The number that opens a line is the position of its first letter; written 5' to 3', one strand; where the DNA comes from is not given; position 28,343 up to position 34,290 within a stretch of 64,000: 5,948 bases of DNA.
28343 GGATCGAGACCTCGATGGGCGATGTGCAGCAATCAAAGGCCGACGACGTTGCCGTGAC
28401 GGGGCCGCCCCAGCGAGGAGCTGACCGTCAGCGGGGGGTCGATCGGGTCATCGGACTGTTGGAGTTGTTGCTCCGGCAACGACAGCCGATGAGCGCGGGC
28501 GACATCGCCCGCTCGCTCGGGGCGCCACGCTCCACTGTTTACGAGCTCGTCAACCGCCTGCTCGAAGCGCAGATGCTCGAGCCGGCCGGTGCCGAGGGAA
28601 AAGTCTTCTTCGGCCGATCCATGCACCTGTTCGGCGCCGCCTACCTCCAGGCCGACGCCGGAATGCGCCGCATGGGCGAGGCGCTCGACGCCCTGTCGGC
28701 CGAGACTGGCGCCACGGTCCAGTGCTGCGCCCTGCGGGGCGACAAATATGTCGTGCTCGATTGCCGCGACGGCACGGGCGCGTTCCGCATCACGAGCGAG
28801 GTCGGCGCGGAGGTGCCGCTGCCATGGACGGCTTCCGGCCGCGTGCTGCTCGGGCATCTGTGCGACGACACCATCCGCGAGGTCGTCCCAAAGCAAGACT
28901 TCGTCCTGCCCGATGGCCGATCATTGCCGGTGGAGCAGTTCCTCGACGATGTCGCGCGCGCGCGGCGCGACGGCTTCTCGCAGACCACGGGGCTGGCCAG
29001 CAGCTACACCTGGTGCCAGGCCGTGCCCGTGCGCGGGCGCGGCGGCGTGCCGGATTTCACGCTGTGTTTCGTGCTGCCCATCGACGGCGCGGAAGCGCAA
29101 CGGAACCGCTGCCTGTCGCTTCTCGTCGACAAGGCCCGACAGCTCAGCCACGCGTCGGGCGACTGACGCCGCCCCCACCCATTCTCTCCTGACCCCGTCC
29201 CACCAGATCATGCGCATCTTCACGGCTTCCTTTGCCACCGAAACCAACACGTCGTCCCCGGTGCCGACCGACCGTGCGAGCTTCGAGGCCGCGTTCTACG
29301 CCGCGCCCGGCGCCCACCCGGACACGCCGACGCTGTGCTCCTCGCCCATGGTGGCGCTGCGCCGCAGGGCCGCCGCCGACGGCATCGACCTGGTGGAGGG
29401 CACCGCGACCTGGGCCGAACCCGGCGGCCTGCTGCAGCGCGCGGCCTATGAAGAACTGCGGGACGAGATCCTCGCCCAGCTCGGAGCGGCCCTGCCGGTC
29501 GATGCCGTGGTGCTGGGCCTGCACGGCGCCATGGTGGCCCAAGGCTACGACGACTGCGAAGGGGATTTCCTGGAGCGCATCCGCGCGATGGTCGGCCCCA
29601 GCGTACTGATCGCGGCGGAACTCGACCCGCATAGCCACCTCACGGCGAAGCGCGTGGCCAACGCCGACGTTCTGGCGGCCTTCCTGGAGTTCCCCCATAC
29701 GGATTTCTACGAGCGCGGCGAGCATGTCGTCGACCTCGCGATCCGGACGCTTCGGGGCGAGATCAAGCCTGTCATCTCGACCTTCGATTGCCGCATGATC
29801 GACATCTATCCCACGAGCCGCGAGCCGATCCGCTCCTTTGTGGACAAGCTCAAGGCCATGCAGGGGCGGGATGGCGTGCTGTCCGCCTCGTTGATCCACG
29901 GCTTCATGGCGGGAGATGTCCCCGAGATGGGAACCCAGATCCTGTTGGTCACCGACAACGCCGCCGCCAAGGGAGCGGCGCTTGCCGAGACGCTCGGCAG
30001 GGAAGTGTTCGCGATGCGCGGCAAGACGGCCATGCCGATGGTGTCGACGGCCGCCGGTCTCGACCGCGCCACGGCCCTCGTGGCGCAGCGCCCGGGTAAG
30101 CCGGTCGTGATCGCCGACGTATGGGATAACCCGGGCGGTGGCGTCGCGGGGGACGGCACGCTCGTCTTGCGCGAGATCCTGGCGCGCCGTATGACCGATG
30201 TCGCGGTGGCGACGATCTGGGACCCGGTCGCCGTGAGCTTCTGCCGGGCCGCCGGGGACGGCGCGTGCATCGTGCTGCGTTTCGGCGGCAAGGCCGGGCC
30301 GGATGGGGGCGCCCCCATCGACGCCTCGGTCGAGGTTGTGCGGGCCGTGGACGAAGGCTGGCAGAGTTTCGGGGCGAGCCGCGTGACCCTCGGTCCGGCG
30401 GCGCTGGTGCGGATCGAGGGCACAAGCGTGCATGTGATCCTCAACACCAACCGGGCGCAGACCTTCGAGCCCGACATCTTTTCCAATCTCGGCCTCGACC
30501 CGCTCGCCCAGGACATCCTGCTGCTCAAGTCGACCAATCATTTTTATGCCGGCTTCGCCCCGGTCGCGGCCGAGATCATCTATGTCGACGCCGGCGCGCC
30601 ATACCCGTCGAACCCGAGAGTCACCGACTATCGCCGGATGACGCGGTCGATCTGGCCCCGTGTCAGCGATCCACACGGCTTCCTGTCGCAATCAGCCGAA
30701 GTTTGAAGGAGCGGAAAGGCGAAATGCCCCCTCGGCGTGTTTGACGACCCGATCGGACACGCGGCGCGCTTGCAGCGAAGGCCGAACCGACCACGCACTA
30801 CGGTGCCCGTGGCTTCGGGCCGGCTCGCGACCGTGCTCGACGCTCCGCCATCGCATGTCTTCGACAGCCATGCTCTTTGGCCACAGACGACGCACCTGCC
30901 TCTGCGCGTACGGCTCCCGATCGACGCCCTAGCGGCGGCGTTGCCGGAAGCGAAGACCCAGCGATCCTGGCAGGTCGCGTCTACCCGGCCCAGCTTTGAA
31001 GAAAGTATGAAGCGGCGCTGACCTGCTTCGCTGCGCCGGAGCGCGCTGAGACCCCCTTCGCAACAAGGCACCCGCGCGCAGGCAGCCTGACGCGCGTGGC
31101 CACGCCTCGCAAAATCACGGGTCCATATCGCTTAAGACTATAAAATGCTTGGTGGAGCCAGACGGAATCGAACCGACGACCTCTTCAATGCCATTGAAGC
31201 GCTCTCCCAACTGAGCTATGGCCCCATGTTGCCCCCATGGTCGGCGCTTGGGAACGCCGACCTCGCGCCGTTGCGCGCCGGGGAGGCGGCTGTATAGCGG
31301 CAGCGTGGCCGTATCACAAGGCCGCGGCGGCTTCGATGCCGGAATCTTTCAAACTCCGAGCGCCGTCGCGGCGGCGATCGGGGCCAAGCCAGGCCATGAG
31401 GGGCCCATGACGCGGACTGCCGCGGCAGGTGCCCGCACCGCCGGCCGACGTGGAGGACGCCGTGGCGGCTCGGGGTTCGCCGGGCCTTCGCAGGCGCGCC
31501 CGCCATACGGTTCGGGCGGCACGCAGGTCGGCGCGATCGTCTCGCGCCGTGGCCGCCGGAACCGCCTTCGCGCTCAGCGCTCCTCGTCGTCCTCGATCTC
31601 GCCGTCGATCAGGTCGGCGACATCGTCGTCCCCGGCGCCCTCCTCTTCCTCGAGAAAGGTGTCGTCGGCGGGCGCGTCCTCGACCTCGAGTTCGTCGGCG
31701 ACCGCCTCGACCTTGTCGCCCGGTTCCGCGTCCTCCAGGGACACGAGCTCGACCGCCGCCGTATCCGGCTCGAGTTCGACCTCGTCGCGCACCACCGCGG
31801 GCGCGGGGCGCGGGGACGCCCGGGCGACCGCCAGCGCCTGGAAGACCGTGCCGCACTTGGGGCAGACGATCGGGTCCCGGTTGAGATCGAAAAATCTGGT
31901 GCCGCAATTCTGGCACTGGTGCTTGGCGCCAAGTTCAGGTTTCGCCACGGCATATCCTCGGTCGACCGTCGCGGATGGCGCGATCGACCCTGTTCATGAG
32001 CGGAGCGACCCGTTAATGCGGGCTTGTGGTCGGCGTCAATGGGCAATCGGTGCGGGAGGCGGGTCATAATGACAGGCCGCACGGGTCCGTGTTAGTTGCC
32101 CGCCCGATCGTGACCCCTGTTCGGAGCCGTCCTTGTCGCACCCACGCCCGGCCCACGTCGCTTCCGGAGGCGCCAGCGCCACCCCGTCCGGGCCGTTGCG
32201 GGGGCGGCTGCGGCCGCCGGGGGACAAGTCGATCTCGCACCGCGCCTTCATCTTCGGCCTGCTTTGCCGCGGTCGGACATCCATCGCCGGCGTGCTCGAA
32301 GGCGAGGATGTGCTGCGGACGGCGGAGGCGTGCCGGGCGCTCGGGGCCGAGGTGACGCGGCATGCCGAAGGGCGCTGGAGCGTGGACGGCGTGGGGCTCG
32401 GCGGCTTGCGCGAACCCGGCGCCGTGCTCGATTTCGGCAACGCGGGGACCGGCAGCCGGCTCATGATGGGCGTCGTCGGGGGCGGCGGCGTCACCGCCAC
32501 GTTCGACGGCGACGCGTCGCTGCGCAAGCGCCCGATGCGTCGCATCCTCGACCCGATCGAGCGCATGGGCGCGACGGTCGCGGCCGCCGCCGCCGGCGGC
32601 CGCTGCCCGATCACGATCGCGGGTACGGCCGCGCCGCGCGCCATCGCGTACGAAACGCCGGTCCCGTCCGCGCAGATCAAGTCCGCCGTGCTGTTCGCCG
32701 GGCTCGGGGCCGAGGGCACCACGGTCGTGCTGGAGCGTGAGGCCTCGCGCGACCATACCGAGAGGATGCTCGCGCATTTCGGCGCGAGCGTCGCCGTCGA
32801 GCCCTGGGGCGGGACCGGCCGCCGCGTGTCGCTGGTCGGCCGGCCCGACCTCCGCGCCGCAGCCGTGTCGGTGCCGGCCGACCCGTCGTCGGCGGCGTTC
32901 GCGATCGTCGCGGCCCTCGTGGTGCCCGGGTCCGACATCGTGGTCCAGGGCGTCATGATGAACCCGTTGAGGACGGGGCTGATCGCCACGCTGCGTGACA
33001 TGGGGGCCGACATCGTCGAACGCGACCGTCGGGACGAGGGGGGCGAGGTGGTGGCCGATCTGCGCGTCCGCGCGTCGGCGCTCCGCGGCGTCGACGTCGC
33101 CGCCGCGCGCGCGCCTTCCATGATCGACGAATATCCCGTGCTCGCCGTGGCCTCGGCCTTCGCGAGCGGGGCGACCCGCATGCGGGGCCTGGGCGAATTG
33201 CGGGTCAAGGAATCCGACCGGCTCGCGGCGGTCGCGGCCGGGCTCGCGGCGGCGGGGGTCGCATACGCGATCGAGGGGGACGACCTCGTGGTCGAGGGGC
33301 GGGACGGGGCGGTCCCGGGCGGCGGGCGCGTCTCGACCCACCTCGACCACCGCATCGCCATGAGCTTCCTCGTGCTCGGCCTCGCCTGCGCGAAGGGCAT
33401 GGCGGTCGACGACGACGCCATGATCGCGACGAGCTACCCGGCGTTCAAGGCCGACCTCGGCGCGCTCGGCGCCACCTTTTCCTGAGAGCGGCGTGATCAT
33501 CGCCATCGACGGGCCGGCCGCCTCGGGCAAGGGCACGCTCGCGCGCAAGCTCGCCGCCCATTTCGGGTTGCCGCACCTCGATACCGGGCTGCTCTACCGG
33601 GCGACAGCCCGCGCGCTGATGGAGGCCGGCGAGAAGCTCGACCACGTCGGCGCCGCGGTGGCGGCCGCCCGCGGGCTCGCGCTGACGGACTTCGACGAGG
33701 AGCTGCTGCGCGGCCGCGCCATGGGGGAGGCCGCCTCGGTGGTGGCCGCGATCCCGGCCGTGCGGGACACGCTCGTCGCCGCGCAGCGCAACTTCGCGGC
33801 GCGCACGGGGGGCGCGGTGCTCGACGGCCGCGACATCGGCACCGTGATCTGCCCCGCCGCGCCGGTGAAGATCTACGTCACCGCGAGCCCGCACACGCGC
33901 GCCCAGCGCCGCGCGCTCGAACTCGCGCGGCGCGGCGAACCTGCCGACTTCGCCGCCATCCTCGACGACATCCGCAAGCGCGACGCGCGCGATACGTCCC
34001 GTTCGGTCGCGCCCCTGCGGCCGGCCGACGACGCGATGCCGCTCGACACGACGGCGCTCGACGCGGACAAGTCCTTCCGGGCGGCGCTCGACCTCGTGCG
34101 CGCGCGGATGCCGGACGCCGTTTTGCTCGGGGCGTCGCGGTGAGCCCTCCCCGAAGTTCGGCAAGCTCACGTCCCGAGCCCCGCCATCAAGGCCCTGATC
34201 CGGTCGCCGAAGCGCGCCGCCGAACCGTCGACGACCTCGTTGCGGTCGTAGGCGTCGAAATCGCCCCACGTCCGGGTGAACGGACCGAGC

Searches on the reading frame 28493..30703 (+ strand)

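Call 81: search_protein_families(library=pfam, proteins=[window:28493-30703:+], max_evalue=0.0001)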
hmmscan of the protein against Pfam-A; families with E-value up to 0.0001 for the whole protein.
window:28493-30703:+ (737 aa): 2 families
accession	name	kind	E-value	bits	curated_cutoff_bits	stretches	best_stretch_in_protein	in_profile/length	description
PF07364.17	DUF1485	-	9.7e-84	281.5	22.8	1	241-526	1-289/290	Metallopeptidase family M81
PF07171.17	MlrC_C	-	3.6e-49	167.8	27.2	1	540-715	1-178/178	MlrC C-terminus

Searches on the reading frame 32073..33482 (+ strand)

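Call 81: search_protein_families(library=pfam, proteins=[window:32073-33482:+], max_evalue=0.0001)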
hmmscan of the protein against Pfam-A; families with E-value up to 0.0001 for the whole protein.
window:32073-33482:+ (470 aa): 1 family
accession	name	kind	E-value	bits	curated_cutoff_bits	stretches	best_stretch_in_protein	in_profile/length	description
PF00275.25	EPSP_synthase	-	5.5e-98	328.9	22.8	1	38-461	3-416/417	EPSP synthase (3-phosphoshikimate 1-carboxyvinyltransferase)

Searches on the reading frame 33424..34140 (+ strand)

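Call 81: search_protein_families(library=pfam, proteins=[window:33424-34140:+], max_evalue=0.0001)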
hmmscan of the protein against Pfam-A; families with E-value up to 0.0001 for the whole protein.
window:33424-34140:+ (239 aa): 4 families
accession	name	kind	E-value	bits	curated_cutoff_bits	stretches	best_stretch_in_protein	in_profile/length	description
PF02224.24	Cytidylate_kin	-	4.4e-52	177.3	26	1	26-218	1-202/211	Cytidylate kinase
PF13207.12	AAA_17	-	3.8e-07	30.9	27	1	30-75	2-46/136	AAA domain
PF13189.12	Cytidylate_kin2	-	5.2e-07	30.4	28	1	25-164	1-129/176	Cytidylate kinase-like family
PF00406.28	ADK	-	2.5e-06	28.1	26.8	1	30-74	3-47/151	Adenylate kinase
